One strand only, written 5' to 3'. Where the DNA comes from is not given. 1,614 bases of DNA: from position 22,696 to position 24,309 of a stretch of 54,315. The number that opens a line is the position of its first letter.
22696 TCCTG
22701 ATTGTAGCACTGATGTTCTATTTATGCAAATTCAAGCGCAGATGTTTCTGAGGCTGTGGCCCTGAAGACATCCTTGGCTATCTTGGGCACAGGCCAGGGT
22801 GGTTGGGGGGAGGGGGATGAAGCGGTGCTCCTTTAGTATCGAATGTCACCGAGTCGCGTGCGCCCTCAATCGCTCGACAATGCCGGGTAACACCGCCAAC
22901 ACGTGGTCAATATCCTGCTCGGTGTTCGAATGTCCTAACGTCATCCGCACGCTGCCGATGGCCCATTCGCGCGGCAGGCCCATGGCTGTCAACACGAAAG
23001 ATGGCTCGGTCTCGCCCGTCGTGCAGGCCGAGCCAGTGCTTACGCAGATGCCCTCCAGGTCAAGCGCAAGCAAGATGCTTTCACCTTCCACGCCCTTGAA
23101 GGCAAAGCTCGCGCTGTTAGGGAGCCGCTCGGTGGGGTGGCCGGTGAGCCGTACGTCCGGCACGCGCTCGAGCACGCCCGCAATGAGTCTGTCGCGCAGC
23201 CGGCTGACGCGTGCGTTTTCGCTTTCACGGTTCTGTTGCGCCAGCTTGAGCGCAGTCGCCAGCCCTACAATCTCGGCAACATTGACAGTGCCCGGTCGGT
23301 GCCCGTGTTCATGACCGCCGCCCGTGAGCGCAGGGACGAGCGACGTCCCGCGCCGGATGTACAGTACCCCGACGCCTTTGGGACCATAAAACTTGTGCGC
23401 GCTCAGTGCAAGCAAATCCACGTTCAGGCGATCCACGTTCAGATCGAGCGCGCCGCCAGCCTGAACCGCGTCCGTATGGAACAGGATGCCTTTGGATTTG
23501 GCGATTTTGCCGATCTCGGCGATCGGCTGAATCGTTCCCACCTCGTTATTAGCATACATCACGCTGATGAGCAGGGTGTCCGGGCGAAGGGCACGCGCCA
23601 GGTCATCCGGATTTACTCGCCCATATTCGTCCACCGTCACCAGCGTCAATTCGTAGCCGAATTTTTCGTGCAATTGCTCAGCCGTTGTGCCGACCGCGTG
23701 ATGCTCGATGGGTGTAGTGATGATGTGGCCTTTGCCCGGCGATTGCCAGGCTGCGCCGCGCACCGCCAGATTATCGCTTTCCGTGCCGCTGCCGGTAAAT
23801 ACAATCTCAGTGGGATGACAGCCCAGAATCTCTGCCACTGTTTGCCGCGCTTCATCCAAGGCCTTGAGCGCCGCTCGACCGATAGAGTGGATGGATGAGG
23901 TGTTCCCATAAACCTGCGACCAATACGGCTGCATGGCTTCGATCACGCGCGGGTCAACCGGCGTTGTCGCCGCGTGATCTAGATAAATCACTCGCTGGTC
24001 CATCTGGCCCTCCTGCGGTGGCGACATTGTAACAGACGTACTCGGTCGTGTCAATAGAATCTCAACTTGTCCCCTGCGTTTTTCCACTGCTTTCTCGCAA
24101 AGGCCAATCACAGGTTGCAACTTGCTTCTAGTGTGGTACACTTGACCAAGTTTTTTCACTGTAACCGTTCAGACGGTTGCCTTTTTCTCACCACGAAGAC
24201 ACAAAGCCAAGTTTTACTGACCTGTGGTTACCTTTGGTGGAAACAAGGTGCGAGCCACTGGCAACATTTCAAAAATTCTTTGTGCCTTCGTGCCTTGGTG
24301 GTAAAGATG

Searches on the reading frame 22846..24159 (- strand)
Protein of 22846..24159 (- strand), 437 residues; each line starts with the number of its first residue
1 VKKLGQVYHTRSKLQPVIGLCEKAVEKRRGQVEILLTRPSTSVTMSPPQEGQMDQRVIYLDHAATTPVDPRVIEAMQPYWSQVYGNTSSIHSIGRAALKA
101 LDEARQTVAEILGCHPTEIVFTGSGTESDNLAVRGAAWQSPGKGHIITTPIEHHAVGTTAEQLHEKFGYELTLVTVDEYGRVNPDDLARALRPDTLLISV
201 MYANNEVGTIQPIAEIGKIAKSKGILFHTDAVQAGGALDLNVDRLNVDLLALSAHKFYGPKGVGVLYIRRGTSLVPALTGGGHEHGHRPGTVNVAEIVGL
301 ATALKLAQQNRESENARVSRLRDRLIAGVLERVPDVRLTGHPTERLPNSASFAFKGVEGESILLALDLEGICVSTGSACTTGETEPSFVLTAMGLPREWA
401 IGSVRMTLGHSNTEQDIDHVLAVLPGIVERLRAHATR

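Call 78: search_protein_families(library=pfam, proteins=[window:22846-24159:-], max_evalue=0.001)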
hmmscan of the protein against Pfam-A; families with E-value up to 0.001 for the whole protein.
window:22846-24159:- (437 aa): 3 families
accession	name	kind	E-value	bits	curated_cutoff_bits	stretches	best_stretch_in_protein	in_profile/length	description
PF00266.25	Aminotran_5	-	1.3e-87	294.7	21.5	1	58-419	1-370/371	Aminotransferase class-V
PF01212.27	Beta_elim_lyase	-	1.2e-08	35.1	27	1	103-231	36-169/288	Beta-eliminating lyase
PF01041.23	DegT_DnrJ_EryC1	-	0.00021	21.1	19.8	1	119-237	42-152/360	DegT/DnrJ/EryC1/StrS aminotransferase family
